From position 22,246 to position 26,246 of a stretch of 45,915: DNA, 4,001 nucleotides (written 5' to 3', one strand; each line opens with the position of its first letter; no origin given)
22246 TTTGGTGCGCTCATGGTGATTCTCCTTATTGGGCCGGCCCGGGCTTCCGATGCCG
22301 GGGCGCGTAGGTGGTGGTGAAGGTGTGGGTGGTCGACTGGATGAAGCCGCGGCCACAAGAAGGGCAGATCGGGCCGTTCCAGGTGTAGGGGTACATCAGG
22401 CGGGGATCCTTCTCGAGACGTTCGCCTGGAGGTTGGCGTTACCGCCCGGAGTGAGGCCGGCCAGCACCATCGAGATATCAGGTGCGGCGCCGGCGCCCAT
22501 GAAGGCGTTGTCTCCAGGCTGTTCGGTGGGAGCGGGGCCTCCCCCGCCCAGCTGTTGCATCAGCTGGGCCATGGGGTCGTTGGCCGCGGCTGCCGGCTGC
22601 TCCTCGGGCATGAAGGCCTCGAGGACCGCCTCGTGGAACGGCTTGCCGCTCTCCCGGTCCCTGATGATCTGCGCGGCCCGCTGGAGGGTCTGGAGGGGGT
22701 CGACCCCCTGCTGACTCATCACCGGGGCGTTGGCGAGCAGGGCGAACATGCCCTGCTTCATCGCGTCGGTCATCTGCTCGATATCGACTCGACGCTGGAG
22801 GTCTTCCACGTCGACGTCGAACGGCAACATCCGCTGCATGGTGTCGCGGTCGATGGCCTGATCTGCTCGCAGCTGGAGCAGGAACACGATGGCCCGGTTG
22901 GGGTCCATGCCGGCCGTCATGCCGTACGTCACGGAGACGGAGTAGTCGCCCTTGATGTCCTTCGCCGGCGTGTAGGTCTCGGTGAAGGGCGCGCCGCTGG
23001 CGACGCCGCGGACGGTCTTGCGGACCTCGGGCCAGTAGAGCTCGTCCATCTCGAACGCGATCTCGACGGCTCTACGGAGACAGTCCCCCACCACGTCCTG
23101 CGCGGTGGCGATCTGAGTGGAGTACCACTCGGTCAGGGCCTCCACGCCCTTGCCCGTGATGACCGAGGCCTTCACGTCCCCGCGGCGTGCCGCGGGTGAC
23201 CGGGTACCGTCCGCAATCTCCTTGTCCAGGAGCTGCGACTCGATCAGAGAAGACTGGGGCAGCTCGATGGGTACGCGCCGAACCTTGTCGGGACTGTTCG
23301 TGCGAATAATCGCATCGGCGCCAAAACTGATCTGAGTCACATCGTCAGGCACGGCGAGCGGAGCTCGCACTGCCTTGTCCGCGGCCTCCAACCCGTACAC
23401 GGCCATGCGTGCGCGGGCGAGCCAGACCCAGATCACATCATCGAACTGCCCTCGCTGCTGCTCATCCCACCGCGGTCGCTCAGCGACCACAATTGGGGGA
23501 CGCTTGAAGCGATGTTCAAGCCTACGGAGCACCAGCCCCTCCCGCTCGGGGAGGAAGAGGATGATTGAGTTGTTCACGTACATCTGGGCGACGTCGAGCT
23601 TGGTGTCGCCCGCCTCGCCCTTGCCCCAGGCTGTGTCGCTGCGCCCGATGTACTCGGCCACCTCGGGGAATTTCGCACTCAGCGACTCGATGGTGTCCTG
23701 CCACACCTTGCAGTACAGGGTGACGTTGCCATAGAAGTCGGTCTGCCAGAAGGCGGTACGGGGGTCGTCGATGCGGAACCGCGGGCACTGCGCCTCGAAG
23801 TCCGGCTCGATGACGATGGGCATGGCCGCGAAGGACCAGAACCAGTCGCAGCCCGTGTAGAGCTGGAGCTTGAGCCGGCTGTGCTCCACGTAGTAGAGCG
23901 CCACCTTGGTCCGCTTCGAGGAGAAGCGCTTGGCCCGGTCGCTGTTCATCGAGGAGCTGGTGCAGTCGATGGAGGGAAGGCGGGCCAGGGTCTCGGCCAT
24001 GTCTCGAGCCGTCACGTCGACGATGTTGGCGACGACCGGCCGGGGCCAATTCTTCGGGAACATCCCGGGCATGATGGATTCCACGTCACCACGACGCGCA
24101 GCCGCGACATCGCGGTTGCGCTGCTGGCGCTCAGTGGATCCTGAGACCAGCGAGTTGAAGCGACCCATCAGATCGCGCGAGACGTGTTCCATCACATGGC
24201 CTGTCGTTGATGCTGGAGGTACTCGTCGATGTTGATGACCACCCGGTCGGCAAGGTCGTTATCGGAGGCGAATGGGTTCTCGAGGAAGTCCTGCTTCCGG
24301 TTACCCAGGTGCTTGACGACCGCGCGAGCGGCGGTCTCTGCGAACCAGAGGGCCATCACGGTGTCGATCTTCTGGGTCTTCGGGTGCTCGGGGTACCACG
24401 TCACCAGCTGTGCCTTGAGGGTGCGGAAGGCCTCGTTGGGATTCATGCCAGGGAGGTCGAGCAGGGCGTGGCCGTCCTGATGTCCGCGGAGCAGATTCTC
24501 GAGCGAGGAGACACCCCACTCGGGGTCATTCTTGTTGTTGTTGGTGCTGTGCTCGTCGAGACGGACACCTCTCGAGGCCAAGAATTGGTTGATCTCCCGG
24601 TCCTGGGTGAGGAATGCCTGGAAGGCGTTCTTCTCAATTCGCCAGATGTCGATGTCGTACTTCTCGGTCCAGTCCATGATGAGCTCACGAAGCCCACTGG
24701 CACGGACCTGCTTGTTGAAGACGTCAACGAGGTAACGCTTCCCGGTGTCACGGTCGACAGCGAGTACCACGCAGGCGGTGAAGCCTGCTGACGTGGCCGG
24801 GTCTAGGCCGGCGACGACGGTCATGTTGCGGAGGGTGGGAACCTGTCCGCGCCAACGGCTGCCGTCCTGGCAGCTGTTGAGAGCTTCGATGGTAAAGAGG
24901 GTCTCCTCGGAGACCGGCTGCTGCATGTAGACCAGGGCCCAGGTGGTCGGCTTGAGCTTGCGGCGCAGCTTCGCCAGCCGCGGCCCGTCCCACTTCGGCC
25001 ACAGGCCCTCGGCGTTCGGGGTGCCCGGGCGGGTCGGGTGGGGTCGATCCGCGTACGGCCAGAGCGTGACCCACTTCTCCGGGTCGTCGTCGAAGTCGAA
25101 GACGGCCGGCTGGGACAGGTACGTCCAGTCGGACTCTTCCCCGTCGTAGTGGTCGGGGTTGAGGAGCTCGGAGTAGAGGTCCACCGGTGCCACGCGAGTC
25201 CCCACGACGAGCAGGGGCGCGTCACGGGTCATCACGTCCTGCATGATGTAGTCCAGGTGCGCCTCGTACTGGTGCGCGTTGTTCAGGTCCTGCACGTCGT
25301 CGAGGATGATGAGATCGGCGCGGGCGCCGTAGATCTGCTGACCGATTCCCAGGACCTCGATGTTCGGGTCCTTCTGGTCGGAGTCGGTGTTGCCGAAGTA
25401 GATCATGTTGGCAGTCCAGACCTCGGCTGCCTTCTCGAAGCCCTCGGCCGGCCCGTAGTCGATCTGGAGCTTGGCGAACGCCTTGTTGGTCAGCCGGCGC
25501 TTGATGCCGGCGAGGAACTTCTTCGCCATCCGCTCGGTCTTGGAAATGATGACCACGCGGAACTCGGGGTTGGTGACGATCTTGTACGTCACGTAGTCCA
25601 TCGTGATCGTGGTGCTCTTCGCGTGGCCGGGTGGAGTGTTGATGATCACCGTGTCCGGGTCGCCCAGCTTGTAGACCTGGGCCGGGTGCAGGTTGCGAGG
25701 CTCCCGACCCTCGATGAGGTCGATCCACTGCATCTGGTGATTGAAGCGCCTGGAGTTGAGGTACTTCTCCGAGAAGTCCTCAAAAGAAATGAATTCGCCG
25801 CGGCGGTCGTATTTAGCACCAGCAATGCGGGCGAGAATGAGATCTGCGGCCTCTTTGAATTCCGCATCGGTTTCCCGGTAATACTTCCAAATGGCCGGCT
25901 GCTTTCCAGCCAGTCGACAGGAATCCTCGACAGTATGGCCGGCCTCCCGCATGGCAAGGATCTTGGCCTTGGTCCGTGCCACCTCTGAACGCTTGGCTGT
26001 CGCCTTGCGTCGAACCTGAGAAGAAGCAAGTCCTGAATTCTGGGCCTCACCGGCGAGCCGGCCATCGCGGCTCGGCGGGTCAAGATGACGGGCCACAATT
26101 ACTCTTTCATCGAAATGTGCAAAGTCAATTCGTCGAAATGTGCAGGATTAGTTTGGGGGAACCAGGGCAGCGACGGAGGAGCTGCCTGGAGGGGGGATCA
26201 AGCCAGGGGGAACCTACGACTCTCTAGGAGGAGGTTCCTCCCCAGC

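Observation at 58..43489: A 13-nt motif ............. recurs at least 13 times, mostly in non-coding gaps: phage promoter set or operator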

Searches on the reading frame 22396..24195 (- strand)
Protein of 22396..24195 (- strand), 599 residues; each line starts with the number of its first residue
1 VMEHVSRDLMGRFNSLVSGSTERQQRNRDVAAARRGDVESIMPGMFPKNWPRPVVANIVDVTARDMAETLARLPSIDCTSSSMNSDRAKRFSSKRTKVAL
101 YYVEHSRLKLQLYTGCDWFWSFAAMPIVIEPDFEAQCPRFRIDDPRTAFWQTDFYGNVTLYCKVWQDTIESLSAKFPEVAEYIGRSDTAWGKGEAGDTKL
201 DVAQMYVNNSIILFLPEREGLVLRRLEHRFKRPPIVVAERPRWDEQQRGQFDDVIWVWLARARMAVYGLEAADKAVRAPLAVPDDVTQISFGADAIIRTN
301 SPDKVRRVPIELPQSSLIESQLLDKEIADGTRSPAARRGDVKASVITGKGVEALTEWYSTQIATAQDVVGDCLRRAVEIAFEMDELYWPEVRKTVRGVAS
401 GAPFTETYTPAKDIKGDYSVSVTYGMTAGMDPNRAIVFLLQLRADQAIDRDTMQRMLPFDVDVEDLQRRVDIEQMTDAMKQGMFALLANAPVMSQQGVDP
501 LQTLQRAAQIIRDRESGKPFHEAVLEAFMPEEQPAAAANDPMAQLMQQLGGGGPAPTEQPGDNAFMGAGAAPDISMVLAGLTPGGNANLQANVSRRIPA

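Call 68: search_protein_families(library=phrogs, proteins=[window:22396-24195:-], max_evalue=0.001)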
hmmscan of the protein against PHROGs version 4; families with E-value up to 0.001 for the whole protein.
window:22396-24195:- (599 aa): 1 family
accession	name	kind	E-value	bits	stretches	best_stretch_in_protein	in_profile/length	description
phrog_104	-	head and packaging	2.8e-16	60.3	1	88-598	117-549/550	portal protein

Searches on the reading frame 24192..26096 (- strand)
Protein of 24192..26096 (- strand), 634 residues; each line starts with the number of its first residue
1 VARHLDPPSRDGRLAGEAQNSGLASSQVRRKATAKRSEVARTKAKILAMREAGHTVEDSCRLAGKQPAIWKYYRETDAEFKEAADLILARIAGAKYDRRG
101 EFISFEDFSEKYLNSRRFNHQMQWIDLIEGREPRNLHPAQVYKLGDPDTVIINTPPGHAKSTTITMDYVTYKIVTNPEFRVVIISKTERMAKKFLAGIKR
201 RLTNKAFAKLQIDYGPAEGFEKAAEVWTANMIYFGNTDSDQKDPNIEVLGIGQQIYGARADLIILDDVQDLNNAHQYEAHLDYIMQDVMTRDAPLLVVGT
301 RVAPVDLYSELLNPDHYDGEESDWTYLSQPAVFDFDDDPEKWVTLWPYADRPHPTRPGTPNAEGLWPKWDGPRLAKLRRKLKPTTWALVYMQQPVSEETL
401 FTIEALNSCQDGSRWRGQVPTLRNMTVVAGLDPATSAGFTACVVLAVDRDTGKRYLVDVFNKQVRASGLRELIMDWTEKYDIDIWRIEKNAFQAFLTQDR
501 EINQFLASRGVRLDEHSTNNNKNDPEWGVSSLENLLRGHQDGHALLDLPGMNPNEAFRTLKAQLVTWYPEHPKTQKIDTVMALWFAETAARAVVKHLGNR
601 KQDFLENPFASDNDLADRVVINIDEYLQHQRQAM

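Call 12: search_protein_families(library=phrogs, proteins=[window:24192-26096:-], max_evalue=0.001)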
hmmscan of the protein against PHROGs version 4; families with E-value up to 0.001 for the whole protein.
window:24192-26096:- (634 aa): 4 families
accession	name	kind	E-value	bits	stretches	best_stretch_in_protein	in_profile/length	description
phrog_38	-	head and packaging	1e-68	233.8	1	30-505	187-630/760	terminase large subunit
phrog_4758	-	head and packaging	2.9e-16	60.5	1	144-331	54-235/243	terminase large subunit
phrog_17672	-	head and packaging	2.6e-10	40.8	1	149-275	67-187/395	terminase large subunit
phrog_5909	-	head and packaging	5.6e-06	26.7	1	374-488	48-171/285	terminase large subunit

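Call 13: search_protein_families(library=pfam, proteins=[window:24192-26096:-], max_evalue=0.01)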
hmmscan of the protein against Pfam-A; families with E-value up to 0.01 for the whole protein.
window:24192-26096:- (634 aa): 1 family
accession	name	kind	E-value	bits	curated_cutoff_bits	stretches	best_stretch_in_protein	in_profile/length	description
PF17289.8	Terminase_6C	-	0.0023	18.4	22.6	1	430-524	2-95/155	Terminase RNaseH-like domain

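Call 15: search_dna_similar(query=window:24192-26096:-, collection=phages, mode=protein, max_rows=20, max_evalue=1e-10)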
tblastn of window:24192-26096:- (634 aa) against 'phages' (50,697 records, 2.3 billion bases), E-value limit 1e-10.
Records with a match: 47; places in all: 47; records where one place covers at least 80% of the query: 31.
Best place of each record, by identity: <60% 47.
By first word of the organism name: Streptomyces 29; Lentibacter 5; Roseobacter 3; Bacillus 3; Caudovirales 2; Celeribacter 2; Faecalibacterium 2; Microcystis 1.
By host as written in the record: Streptomyces griseus ATCC 10137 10; Streptomyces scabiei RL-34 7; Lentibacter sp. SH36 5; Streptomyces viridochromogenes DSM40736 4; Streptomyces lividans JI 1326 4; Bacillus alcalophilus CGMCC 1.3604 3; Streptomyces lividans HXY6 2; - 2; and 7 more.
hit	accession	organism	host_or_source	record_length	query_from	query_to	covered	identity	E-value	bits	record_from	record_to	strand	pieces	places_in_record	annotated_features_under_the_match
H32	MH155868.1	Streptomyces phage FlowerPower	Streptomyces scabiei RL-34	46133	11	634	98%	41.7%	3e-154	498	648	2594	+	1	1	1: terminase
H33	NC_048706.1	Streptomyces phage FlowerPower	Streptomyces scabiei RL-34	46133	11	634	98%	41.7%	3e-154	498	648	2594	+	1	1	1: terminase large subunit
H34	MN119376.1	Streptomyces phage Geostin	Streptomyces scabiei RL-34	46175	11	634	98%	41.7%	3e-154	498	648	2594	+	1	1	1: terminase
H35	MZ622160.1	Streptomyces phage RetrieverFever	Streptomyces scabiei RL-34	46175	11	634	98%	41.7%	3e-154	498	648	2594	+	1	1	1: terminase large subunit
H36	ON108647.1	Streptomyces phage Vorvolakos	Streptomyces scabiei RL-34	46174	11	634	98%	41.7%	3e-154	498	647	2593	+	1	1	1: terminase large subunit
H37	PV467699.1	Streptomyces phage Gremlin23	Streptomyces scabiei RL-34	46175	11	634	98%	41.7%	3e-154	498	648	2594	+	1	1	1: terminase large subunit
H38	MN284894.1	Streptomyces phage Fabian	Streptomyces scabiei RL-34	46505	11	634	98%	41.7%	3e-154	498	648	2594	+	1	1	1: terminase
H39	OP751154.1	Streptomyces phage Stella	Streptomyces viridochromogenes DSM40736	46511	31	628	94%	43.3%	6e-159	511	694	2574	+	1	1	2: terminase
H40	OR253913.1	Streptomyces phage Dennebes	Streptomyces mirabilis NRRL B-2400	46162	30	628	94%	42.9%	4e-159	511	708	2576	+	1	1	1: Terminase large subunit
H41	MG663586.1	Streptomyces phage ZooBear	Streptomyces griseus ATCC 10137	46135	31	628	94%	42.6%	1e-155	502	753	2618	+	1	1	terminase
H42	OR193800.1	Streptomyces phage Kumquat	Streptomyces lividans JI 1326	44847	30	632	95%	42.1%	7e-159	511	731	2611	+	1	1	1: terminase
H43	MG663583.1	Streptomyces phage Percastrophe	Streptomyces griseus ATCC 10137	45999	31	628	94%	42.4%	2e-155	501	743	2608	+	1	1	terminase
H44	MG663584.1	Streptomyces phage Romero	Streptomyces griseus ATCC 10137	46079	31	628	94%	42.4%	2e-155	501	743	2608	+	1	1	terminase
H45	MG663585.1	Streptomyces phage ToriToki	Streptomyces griseus ATCC 10137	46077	31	628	94%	42.4%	2e-155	501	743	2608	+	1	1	terminase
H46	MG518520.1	Streptomyces phage Immanuel3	Streptomyces griseus ATCC 10137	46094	31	628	94%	42.4%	2e-155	501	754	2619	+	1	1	terminase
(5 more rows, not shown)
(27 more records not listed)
